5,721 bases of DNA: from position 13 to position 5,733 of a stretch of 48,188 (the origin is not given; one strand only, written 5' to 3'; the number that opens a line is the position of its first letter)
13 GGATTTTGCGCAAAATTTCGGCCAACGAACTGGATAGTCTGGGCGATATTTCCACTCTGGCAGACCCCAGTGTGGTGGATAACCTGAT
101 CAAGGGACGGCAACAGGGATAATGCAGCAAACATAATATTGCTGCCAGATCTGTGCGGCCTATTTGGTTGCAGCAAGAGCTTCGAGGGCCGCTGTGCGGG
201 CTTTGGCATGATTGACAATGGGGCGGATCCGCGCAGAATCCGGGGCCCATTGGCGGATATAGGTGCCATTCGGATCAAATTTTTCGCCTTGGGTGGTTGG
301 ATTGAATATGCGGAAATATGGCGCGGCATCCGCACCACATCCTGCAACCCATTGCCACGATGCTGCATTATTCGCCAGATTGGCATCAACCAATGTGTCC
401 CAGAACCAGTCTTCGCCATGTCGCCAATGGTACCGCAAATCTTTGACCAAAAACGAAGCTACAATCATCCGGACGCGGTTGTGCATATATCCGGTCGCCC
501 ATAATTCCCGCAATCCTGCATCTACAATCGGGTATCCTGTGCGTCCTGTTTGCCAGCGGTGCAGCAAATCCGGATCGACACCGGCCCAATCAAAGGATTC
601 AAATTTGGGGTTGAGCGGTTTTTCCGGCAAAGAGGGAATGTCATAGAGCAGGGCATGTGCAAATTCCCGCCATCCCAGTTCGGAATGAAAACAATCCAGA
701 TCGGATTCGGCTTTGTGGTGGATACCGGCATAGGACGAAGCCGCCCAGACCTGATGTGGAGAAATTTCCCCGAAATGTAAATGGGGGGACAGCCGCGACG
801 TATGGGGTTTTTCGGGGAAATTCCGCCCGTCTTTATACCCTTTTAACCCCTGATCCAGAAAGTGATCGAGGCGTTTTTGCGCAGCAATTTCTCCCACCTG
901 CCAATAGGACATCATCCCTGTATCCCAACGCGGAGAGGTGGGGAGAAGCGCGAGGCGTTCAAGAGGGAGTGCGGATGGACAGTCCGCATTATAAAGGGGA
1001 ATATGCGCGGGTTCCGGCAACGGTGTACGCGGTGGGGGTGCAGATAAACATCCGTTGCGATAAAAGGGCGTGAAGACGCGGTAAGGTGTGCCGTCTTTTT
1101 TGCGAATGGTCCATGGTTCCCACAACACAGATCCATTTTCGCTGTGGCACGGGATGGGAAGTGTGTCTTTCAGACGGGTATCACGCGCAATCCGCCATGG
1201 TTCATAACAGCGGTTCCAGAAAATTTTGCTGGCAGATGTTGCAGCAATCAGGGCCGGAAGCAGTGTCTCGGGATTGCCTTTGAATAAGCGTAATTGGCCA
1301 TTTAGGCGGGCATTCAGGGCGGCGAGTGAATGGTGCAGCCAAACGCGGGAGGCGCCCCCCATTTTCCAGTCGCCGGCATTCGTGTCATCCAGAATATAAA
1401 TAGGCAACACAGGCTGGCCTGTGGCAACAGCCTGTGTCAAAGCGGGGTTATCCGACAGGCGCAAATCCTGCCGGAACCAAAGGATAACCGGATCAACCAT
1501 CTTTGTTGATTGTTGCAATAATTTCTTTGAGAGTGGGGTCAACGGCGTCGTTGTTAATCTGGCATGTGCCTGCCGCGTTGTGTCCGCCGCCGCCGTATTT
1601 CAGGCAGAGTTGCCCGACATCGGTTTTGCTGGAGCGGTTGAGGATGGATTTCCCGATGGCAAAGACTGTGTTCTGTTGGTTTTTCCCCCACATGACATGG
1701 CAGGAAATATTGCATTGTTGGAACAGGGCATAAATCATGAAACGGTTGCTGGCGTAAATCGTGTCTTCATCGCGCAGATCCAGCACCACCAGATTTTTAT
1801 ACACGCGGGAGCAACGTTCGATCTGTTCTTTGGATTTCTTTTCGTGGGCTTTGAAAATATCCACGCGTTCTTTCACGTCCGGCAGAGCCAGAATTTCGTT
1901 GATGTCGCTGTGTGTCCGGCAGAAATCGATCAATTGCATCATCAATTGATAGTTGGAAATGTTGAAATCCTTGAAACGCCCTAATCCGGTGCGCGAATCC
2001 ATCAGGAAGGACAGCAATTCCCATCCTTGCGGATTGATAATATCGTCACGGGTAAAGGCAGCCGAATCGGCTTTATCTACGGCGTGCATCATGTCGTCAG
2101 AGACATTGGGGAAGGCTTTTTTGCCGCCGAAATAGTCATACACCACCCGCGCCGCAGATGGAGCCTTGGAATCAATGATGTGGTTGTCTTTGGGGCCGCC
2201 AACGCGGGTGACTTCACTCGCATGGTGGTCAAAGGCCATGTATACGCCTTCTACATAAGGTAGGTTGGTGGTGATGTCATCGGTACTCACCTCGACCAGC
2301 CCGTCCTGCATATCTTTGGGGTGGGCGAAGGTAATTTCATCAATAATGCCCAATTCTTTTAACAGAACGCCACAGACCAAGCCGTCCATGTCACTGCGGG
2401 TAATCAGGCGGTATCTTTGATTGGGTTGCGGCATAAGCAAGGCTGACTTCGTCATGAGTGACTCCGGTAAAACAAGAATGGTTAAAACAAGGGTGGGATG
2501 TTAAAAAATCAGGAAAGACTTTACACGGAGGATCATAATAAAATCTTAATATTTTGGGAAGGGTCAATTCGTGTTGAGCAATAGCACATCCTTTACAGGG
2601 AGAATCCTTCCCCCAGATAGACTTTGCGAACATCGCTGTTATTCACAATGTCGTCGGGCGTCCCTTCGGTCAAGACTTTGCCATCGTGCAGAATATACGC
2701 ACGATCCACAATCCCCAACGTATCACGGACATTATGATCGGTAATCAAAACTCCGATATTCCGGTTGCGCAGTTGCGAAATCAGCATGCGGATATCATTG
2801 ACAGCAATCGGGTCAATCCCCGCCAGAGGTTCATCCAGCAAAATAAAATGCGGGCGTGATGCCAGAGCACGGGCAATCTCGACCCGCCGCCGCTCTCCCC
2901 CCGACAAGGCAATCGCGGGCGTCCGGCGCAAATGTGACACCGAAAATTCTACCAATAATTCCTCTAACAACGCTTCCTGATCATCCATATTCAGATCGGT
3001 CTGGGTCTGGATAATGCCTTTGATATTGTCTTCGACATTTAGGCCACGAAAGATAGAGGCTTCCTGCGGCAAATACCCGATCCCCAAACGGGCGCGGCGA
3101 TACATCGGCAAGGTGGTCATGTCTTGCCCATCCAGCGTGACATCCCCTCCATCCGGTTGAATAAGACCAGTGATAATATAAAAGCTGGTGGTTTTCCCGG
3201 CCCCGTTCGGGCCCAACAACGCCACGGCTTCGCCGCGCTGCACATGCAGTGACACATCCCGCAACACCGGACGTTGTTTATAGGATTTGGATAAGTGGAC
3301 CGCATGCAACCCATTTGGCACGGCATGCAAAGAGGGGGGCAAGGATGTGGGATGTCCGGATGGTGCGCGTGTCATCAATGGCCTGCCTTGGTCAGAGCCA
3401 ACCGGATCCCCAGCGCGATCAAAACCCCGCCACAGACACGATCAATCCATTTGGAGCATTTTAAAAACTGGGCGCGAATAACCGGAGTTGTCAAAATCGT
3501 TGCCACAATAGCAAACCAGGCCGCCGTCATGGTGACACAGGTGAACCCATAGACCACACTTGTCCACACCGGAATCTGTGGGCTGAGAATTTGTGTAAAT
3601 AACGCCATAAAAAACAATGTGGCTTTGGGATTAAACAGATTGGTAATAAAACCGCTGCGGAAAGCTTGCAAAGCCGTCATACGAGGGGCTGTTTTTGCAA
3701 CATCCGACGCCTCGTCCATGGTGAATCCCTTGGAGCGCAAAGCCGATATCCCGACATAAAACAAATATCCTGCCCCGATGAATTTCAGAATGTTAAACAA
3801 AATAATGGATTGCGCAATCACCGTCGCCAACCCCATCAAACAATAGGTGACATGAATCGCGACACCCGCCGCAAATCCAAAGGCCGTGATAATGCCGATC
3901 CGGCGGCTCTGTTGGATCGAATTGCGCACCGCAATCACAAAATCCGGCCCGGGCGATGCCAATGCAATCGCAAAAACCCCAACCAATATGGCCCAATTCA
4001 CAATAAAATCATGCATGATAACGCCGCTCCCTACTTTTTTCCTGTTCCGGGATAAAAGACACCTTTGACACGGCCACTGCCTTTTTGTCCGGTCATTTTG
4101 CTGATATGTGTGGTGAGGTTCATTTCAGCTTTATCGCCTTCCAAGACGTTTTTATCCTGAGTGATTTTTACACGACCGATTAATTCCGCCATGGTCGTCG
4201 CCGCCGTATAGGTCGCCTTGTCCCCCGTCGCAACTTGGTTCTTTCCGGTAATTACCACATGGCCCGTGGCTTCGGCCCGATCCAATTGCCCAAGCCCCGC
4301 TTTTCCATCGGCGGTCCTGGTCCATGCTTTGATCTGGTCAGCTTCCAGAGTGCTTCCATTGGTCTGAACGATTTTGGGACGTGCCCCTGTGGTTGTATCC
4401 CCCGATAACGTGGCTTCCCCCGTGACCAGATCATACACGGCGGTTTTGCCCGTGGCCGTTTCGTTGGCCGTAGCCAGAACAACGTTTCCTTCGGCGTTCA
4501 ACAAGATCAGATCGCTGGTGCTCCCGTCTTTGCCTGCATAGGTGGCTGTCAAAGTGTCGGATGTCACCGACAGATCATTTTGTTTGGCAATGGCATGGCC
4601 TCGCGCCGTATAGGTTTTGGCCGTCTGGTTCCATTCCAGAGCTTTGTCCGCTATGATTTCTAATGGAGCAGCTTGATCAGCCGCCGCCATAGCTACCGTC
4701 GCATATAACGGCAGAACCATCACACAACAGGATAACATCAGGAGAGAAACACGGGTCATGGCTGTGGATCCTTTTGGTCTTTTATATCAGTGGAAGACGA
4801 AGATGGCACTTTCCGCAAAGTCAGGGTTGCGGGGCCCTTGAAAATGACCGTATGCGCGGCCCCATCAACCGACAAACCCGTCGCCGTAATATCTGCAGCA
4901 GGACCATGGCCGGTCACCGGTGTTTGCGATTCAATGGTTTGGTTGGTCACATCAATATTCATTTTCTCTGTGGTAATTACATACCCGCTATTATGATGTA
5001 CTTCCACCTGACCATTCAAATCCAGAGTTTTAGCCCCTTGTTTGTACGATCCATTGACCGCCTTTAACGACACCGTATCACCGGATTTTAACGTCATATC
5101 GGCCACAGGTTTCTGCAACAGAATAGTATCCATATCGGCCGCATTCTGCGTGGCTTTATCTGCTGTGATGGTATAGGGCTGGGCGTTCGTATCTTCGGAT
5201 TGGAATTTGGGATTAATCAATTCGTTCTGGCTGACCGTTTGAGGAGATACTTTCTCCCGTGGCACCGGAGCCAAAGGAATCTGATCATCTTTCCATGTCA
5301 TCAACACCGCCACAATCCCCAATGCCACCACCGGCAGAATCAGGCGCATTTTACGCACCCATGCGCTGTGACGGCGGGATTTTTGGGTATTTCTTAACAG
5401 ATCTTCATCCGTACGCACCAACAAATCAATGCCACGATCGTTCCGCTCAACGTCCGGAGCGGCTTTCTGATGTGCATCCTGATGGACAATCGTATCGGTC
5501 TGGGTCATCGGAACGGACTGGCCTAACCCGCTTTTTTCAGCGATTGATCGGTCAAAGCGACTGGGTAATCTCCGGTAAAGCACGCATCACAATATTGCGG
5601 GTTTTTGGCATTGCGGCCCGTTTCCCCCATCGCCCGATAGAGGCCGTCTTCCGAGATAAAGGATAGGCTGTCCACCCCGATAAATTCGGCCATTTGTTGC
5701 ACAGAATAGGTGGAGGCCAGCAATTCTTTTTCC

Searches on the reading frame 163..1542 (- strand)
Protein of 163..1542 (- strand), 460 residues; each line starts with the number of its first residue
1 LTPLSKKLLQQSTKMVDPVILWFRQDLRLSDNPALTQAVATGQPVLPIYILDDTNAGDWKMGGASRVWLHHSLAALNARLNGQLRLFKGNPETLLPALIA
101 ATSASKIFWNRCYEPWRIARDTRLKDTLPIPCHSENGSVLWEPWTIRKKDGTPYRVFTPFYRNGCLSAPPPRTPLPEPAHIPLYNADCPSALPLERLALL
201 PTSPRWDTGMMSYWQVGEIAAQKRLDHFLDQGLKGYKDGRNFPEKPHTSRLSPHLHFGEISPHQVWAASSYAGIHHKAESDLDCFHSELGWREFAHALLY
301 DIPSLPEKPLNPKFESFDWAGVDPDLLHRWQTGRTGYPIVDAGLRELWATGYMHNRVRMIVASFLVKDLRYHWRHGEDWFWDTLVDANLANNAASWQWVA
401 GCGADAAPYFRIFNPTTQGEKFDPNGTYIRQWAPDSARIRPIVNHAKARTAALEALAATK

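Call 42: search_protein_families(library=pfam, proteins=[window:163-1542:-], max_evalue=0.00001)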
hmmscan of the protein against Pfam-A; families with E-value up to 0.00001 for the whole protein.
window:163-1542:- (460 aa): 2 families
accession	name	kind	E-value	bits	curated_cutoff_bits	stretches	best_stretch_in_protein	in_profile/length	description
PF03441.19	FAD_binding_7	-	2e-69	233.5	27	1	285-447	1-164/203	FAD binding domain of DNA photolyase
PF00875.24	DNA_photolyase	-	2.3e-48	164.7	26.6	1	19-177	1-162/164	DNA photolyase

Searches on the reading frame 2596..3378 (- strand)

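Call 42: search_protein_families(library=pfam, proteins=[window:2596-3378:-], max_evalue=0.00001)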
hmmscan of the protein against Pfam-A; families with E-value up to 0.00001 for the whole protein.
window:2596-3378:- (261 aa): 3 families
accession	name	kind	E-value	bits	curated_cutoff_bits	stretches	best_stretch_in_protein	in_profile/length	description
PF00005.33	ABC_tran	-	1.2e-35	123.5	25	1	39-186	1-137/137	ABC transporter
PF12399.14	BCA_ABC_TP_C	-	6.3e-09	35.7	25.5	1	234-259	1-26/27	Branched-chain amino acid ATP-binding cassette transporter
PF13304.12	AAA_21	-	5.9e-06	27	27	0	124-216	204-299/304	AAA domain, putative AbiEii toxin, Type IV TA system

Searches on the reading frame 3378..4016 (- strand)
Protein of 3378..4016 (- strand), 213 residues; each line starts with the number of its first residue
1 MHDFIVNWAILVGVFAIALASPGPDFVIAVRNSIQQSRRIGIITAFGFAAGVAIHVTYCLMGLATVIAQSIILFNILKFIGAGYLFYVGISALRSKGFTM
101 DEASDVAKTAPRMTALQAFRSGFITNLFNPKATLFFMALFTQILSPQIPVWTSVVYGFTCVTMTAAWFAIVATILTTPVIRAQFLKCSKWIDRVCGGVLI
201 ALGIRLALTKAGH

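Call 42: search_protein_families(library=pfam, proteins=[window:3378-4016:-], max_evalue=0.00001)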
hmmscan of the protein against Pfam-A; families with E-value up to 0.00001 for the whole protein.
window:3378-4016:- (213 aa): 1 family
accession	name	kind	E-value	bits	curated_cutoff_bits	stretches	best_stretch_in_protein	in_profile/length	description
PF01810.24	LysE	-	2.5e-37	128.7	25.6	1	17-208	2-191/193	LysE type translocator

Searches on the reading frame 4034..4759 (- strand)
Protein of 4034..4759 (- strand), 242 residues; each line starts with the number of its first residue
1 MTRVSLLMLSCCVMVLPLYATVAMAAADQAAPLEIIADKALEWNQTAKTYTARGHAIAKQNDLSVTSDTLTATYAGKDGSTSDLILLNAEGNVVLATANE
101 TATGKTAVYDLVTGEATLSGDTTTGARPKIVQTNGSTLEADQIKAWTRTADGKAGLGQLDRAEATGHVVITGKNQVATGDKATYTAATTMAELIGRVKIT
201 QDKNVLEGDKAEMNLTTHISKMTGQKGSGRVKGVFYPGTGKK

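Call 42: search_protein_families(library=pfam, proteins=[window:4034-4759:-], max_evalue=0.00001)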
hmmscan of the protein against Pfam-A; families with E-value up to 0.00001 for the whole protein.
window:4034-4759:- (242 aa): 1 family
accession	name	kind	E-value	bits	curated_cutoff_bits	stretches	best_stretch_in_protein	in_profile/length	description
PF03968.19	LptD_N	-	5.9e-15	55.9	20.4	2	136-217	29-111/113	LptA/(LptD N-terminal domain) LPS transport protein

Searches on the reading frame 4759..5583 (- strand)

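Call 42: search_protein_families(library=pfam, proteins=[window:4759-5583:-], max_evalue=0.00001)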
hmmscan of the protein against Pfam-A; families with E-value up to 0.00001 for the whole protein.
window:4759-5583:- (275 aa): 1 family
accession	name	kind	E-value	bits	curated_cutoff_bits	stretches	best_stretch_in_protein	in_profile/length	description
PF06835.18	LptC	-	2.1e-17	63.8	21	1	87-245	4-163/175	Lipopolysaccharide-assembly, LptC-related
